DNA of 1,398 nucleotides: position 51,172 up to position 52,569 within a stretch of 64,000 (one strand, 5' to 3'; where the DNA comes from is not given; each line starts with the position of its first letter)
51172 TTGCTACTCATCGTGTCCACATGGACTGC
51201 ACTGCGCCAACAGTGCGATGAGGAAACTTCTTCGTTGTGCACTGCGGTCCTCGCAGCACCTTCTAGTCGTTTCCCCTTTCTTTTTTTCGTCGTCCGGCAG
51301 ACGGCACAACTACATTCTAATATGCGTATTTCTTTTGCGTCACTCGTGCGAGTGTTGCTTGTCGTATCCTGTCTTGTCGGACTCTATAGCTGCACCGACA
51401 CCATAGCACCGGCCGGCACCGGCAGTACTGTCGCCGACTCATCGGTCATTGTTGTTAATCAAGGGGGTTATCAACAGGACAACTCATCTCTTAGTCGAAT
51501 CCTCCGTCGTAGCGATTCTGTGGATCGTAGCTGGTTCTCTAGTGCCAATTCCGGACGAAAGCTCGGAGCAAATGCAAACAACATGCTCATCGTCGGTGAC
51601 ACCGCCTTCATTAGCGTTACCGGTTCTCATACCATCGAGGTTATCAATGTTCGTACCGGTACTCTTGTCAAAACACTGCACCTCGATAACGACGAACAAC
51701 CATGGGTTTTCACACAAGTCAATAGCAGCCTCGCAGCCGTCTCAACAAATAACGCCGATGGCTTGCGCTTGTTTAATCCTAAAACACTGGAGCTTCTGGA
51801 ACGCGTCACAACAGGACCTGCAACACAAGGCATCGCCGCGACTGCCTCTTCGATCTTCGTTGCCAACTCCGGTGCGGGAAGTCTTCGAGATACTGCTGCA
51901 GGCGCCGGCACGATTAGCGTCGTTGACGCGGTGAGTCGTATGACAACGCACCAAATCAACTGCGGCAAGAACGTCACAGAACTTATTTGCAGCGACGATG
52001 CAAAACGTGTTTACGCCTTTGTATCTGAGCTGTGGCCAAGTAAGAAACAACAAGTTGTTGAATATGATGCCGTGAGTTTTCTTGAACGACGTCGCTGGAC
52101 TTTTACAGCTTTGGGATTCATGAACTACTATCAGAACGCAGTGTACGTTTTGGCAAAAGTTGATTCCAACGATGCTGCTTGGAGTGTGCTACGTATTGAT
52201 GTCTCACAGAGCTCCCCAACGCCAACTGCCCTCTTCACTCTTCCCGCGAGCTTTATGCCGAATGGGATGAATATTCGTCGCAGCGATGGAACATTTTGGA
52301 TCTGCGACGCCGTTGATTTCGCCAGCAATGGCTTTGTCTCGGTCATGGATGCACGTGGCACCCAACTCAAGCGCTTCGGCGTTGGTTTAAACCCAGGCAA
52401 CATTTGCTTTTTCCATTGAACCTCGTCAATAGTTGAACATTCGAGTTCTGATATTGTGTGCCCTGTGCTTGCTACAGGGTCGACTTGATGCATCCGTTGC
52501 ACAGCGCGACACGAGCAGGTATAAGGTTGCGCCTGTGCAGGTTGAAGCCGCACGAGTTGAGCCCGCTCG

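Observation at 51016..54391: Cobalamin riboswitch controlling a BtuG-like beta-propeller lipoprotein plus BtuB-like TonB-dependent receptor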

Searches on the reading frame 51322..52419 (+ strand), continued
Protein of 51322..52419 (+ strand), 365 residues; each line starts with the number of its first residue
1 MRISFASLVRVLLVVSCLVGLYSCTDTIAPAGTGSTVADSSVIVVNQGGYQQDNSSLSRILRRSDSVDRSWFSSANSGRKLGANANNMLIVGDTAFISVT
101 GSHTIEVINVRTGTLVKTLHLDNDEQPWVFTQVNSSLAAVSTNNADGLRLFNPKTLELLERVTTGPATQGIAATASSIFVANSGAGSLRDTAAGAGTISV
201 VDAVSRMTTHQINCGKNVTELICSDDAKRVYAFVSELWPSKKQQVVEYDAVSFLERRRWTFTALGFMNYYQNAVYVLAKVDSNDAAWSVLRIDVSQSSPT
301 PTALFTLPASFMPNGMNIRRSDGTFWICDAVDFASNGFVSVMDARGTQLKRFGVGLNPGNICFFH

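Call 75: search_protein_families(library=pfam, proteins=[P0002, P0003, P0004, P0007, P0009, P0010], max_evalue=0.01)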
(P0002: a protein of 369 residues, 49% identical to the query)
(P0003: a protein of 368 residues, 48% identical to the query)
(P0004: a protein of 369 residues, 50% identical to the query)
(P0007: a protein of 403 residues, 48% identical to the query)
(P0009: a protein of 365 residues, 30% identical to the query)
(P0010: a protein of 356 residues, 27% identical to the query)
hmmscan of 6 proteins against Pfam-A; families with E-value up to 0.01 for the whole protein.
P0002 (369 aa): 0 families

P0003 (368 aa): 2 families
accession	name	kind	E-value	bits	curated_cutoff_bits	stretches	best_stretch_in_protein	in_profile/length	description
PF16819.11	DUF5074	-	1.6e-06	27.9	27.2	1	43-237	3-201/353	Domain of unknown function (DUF5074)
PF25173.1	Beta-prop_WDR3_1st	-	0.0056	16.8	154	0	50-153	78-183/184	WDR3 first beta-propeller domain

P0004 (369 aa): 1 family
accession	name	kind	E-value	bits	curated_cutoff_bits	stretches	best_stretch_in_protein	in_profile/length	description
PF16819.11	DUF5074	-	0.00014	21.5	27.2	1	46-228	4-192/353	Domain of unknown function (DUF5074)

P0007 (403 aa): 1 family
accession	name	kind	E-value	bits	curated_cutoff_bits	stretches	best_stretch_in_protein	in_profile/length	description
PF16819.11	DUF5074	-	2.2e-05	24.1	27.2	1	80-263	4-193/353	Domain of unknown function (DUF5074)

P0009 (365 aa): 1 family
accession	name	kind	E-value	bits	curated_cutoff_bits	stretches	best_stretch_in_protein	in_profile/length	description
PF16819.11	DUF5074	-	3.6e-05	23.4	27.2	1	37-354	2-339/353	Domain of unknown function (DUF5074)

P0010 (356 aa): 1 family
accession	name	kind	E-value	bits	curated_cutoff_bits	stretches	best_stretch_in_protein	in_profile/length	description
PF16819.11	DUF5074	-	2.8e-05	23.8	27.2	1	36-87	2-53/353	Domain of unknown function (DUF5074)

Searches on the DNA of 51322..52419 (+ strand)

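Call 18: search_rna_families(sources=[L002, L003, L004], threshold=gathering)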
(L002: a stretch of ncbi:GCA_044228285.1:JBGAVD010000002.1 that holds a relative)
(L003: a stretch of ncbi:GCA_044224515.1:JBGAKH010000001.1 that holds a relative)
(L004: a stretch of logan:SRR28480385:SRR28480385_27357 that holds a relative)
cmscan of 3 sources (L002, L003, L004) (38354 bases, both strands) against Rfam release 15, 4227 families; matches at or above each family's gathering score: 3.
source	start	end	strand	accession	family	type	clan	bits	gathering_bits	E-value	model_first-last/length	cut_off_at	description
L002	5665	5845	+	RF00174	Cobalamin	Cis-reg; riboswitch;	CL00101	111.3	31.5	2.9e-27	1-189/189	no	Cobalamin riboswitch aptamer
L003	5472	5690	+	RF00174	Cobalamin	Cis-reg; riboswitch;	CL00101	92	31.5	9.6e-22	1-189/189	no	Cobalamin riboswitch aptamer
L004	4502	4720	+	RF00174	Cobalamin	Cis-reg; riboswitch;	CL00101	92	31.5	9.6e-22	1-189/189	no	Cobalamin riboswitch aptamer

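Call 32: search_rna_families(sources=[L007, L008, L009], threshold=gathering)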
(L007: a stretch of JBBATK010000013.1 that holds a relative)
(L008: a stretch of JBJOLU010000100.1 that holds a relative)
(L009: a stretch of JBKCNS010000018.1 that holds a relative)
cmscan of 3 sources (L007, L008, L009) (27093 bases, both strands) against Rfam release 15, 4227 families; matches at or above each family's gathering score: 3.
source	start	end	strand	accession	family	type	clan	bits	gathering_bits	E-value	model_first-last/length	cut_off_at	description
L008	3512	3697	+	RF00174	Cobalamin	Cis-reg; riboswitch;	CL00101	109.1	31.5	8.5e-27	1-189/189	no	Cobalamin riboswitch aptamer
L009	3524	3709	+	RF00174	Cobalamin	Cis-reg; riboswitch;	CL00101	107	31.5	3.5e-26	1-189/189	no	Cobalamin riboswitch aptamer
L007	3573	3755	+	RF00174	Cobalamin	Cis-reg; riboswitch;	CL00101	105.9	31.5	7.1e-26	1-189/189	no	Cobalamin riboswitch aptamer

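Call 65: search_rna_families(sources=[L010, L011, L012, L013, L014], threshold=gathering)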
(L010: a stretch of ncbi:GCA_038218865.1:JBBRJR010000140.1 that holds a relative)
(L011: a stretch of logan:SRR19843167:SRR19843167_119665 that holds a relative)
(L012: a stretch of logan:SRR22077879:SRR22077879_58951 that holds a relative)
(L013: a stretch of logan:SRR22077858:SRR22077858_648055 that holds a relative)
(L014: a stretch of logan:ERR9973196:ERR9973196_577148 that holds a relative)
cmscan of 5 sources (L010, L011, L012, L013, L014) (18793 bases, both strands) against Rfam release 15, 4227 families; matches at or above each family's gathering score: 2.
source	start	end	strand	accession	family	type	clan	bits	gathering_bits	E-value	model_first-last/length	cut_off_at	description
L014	1194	1376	+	RF00174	Cobalamin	Cis-reg; riboswitch;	CL00101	105.9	31.5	4.9e-26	1-189/189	no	Cobalamin riboswitch aptamer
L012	1849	2034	+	RF00174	Cobalamin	Cis-reg; riboswitch;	CL00101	103.3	31.5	2.8e-25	1-189/189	no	Cobalamin riboswitch aptamer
